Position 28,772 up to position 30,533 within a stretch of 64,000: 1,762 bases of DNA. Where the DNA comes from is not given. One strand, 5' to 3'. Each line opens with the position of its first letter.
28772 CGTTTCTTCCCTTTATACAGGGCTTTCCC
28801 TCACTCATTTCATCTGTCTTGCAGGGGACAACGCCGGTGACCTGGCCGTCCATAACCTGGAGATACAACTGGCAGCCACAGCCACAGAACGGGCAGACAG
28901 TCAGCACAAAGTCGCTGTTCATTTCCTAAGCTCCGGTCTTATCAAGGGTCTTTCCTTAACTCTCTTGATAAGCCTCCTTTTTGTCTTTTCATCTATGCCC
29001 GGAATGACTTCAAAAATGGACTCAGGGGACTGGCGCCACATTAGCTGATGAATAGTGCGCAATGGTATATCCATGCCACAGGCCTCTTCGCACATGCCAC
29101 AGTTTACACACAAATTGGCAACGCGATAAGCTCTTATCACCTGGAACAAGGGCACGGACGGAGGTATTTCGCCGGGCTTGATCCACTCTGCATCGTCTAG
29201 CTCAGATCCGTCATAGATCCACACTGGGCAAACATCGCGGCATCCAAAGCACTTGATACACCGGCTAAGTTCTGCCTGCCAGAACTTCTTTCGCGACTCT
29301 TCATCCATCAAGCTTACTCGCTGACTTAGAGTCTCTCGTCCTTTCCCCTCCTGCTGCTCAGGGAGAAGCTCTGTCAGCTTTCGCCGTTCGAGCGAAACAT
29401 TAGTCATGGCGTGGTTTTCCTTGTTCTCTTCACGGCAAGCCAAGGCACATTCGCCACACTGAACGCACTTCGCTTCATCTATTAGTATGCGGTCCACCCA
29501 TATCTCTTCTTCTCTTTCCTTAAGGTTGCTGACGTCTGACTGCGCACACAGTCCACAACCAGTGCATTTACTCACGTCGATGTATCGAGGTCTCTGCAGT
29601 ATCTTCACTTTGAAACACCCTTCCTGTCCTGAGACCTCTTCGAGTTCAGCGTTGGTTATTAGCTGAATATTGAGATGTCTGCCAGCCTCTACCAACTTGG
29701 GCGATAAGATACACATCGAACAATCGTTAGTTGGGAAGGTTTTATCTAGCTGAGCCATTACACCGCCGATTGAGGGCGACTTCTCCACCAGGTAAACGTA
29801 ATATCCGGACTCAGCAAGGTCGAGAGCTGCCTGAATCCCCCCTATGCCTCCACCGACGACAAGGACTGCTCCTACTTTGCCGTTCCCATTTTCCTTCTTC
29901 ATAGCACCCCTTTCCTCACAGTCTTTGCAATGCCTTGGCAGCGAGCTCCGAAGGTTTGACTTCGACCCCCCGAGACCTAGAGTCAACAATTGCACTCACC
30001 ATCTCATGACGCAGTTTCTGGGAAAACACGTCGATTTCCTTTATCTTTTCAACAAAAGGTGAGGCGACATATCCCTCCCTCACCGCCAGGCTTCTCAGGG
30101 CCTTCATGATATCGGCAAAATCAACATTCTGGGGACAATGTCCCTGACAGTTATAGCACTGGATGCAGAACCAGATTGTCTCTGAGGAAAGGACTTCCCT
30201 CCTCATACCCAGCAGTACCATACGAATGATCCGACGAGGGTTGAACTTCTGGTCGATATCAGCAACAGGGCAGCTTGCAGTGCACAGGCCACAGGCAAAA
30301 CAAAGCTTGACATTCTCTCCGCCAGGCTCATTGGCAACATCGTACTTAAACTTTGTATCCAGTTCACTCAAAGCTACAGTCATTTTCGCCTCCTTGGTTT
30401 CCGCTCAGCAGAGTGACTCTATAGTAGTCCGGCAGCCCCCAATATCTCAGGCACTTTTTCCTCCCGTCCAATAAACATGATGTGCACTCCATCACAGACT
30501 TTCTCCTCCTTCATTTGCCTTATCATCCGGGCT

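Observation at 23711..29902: HdrA flavoprotein core split into two genes with a formate dehydrogenase catalytic subunit coupled in between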

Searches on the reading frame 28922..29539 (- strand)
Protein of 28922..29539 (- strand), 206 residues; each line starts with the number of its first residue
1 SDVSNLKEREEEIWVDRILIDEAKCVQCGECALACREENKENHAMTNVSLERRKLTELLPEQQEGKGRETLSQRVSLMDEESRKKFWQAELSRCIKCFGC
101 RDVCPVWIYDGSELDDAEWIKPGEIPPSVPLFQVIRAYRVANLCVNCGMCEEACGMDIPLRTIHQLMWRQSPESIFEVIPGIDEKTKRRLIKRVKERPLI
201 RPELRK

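Call 50: find_related_loci(query=A3, collection=genome_contigs, flank=8000)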
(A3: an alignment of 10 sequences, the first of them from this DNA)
Query A3 (206 aa) in genome_contigs; peptide patterns used: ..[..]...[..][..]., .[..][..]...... (x = any residue, [..] = any of these).
455 stretches matched a pattern; 366 encode a relative of the query (tblastn E <= 1e-3); the best 80 are kept; 80 distinct loci.
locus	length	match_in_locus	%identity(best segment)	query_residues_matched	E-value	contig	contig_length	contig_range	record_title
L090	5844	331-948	77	1-206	1e-111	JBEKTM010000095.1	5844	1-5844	MAG: Dehalococcoidia bacterium isolate SPRUCE 558 SPRUCE_558_95, whole genome shotgun sequence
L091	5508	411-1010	80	1-200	1e-111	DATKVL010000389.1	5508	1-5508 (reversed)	MAG TPA_asm: Dehalococcoidia bacterium isolate SMAG_U14132 k141_1304780, whole genome shotgun sequence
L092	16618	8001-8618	67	1-206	2e-90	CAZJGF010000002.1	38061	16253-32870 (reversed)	MAG TPA_asm: uncultured Dehalococcoidales bacterium isolate binchicken_co34_567 genome assembly, contig: NODE_1478_lengt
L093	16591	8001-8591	69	2-198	3e-90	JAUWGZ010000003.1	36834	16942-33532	MAG: Dehalococcoidia bacterium isolate CSMAG_2255 CSMAG_2255_k141_1063132_length_36834_cov_11.8678, whole genome shotgun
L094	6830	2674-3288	58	1-205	3e-78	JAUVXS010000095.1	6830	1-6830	MAG: Dehalococcoidia bacterium isolate CSMAG_1222 CSMAG_1222_k141_1520112_length_6830_cov_9.4944, whole genome shotgun s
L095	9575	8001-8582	53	6-199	6e-70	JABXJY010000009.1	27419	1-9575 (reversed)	MAG: Desulfobacterales bacterium isolate CR_Bin_129 NODE_11_length_27419_cov_15.843867, whole genome shotgun sequence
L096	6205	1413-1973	55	13-199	2e-67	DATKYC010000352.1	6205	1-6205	MAG TPA_asm: Acidobacteriota bacterium isolate SMAG_U14209 k141_4559295, whole genome shotgun sequence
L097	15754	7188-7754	47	14-205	3e-60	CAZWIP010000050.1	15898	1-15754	MAG TPA_asm: uncultured Dehalococcoidia bacterium isolate SRP077602_co2_112 genome assembly, contig: NODE_5528_length_15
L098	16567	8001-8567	47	14-205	7e-59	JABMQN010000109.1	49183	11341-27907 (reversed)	MAG: Chloroflexota bacterium isolate bin.164 k141_2857800, whole genome shotgun sequence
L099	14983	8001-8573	46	6-199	5e-55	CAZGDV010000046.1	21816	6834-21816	MAG TPA_asm: uncultured Dehalococcoidia bacterium isolate binchicken_co334_68 genome assembly, contig: NODE_4025_length_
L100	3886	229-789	46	7-197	1e-54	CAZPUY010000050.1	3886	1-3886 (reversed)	MAG TPA_asm: Candidatus Woesearchaeota archaeon isolate SRP185410_co2_286 genome assembly, contig: NODE_37510_length_388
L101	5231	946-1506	46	7-197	1e-54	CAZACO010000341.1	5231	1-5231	MAG TPA_asm: uncultured Desulfobacteraceae bacterium isolate binchicken_co129_686 genome assembly, contig: NODE_56382_le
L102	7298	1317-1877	43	7-197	3e-54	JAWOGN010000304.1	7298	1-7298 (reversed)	MAG: Desulfatiglandaceae bacterium isolate BLK6-3.bin.288 k191_1997311, whole genome shotgun sequence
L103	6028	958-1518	41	7-197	5e-51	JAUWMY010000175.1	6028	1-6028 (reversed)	MAG: Desulfobacteraceae bacterium isolate CSMAG_2410 CSMAG_2410_k141_477592_length_6028_cov_6.9949, whole genome shotgun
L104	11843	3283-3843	41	7-197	4e-51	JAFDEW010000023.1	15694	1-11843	MAG: Deltaproteobacteria bacterium isolate Meg19_46_Bin_253 Meg19_46_Bin_253_scaffold_4688, whole genome shotgun sequenc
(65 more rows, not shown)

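Call 72: search_protein_representatives(protein=window:28922-29539:-)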
Query: 206 residues. Proteins with E-value up to 0.001 (for the whole library): 612; up to 1e-10: 211; up to 1e-30: 8. The best 150 are listed.
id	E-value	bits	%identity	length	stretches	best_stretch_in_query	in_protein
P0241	5.5e-65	234.9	52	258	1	6-199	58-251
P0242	4.8e-51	189.4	48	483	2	67-199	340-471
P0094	1.2e-47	178.2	40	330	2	10-205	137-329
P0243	4.3e-47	176.4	45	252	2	7-197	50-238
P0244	1.4e-39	151.9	37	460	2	5-192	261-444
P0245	1.2e-38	148.8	49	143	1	68-204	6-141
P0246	1.0e-35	139.3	44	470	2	14-190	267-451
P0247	3.2e-34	134.4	38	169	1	38-198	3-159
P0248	1.2e-28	116.2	43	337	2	14-182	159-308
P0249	6.7e-27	110.5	47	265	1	58-196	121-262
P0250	7.6e-27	110.3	38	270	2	65-188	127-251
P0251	1.5e-25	106.1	43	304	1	75-199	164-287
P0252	9.4e-25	103.5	38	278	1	73-199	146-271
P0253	6.9e-24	100.6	38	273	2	78-187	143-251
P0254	1.3e-23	99.8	41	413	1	51-189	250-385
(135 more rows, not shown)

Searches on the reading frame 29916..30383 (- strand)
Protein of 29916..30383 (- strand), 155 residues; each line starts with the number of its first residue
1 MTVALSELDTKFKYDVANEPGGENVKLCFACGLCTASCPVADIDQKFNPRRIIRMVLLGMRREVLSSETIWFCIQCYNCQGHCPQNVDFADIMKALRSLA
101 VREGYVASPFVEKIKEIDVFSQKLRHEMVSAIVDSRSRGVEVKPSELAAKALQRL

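Call 4: search_protein_families(library=pfam, proteins=[window:29916-30383:-], max_evalue=0.01)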
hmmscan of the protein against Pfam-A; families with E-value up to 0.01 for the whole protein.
window:29916-30383:- (155 aa): 11 families
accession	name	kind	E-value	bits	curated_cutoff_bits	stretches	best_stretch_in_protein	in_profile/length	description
PF13183.11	Fer4_8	-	1.1e-09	39.1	27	1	25-87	2-68/68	4Fe-4S dicluster domain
PF13534.11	Fer4_17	-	1.4e-09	38.8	22.2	1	28-88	2-61/61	4Fe-4S dicluster domain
PF13187.11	Fer4_9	-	5.5e-08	33.1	27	1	28-86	2-50/52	4Fe-4S dicluster domain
PF13237.11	Fer4_10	-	1.2e-07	32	25.5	2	24-84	5-53/53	4Fe-4S dicluster domain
PF12838.12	Fer4_7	-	2.8e-06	28.1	27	1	28-87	2-52/52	4Fe-4S dicluster domain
PF13484.11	Fer4_16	-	0.00011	23.4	30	1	28-86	2-66/66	4Fe-4S double cluster binding domain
PF12797.12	Fer4_2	-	0.00016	21.9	24.5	0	27-40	9-22/22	4Fe-4S binding domain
PF14697.11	Fer4_21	-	0.00021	21.8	35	0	26-42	39-55/59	4Fe-4S dicluster domain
PF25160.1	LdpA_Fe-S-bd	-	0.00025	21.2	27.6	1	24-45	24-45/49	LdpA Fe-S cluster-binding domain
PF00037.32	Fer4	-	0.00032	20.8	21.1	0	26-41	6-21/24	4Fe-4S binding domain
PF12800.12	Fer4_4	-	0.005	17.5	24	0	27-40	3-16/17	4Fe-4S binding domain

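Call 71: search_solved_structures(query=window:29916-30383:-, max_evalue=0.01, show_alignments=1)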
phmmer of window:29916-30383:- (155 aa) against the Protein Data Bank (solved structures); distinct sequences matched with E-value up to 0.01: 20.
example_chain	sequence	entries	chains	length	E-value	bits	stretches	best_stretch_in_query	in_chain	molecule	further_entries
8rvv_C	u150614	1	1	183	8.9e-22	80.9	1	8-108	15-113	H(2):CoB-CoM heterodisulfide,ferredoxin reductase subunit C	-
8rvu_c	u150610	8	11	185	9.1e-22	80.9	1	8-108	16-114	H(2):CoB-CoM heterodisulfide,ferredoxin reductase subunit C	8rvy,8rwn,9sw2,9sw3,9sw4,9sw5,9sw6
9sfi_E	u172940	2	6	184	2.8e-19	72.8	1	21-110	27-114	H(2)/formate:CoB-CoM heterodisulfide,ferredoxin reductase subunit C2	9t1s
5odc_C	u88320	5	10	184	5.1e-19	72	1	23-108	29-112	Heterodisulfide reductase, subunit C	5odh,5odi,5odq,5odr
7bkb_C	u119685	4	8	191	3.2e-17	66.1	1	25-115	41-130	CoB--CoM heterodisulfide reductase subunit C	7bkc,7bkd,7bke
8rja_F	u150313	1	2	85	0.00058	23.1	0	11-50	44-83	NAD(P)H-quinone oxidoreductase subunit I, chloroplastic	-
8rvu_a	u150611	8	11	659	0.0007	22.9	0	22-55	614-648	H(2):CoB-CoM heterodisulfide,ferredoxin reductase subunit A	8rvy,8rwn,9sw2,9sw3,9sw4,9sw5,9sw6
7p62_I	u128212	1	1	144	0.00073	22.8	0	17-44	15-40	NADH-quinone oxidoreductase subunit I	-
7p69_I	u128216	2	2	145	0.00078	22.7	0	17-44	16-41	NADH-quinone oxidoreductase subunit I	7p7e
7p61_I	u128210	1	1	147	0.00081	22.7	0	17-44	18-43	NADH-quinone oxidoreductase subunit I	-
7p7k_I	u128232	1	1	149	0.00084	22.6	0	17-44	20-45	NADH-quinone oxidoreductase subunit I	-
9sw6_H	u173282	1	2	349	0.00096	22.4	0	27-87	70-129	Tungsten formylmethanofuran dehydrogenase, subunit F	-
8rvv_A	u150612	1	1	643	0.0014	21.9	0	22-53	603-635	H(2):CoB-CoM heterodisulfide,ferredoxin reductase subunit A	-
7awt_I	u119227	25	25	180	0.0015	21.8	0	17-44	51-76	NADH-quinone oxidoreductase subunit I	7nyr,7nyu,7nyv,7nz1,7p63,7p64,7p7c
9nez_B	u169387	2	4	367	0.0034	20.7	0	26-53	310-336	Sulfhydrogenase 1 subunit beta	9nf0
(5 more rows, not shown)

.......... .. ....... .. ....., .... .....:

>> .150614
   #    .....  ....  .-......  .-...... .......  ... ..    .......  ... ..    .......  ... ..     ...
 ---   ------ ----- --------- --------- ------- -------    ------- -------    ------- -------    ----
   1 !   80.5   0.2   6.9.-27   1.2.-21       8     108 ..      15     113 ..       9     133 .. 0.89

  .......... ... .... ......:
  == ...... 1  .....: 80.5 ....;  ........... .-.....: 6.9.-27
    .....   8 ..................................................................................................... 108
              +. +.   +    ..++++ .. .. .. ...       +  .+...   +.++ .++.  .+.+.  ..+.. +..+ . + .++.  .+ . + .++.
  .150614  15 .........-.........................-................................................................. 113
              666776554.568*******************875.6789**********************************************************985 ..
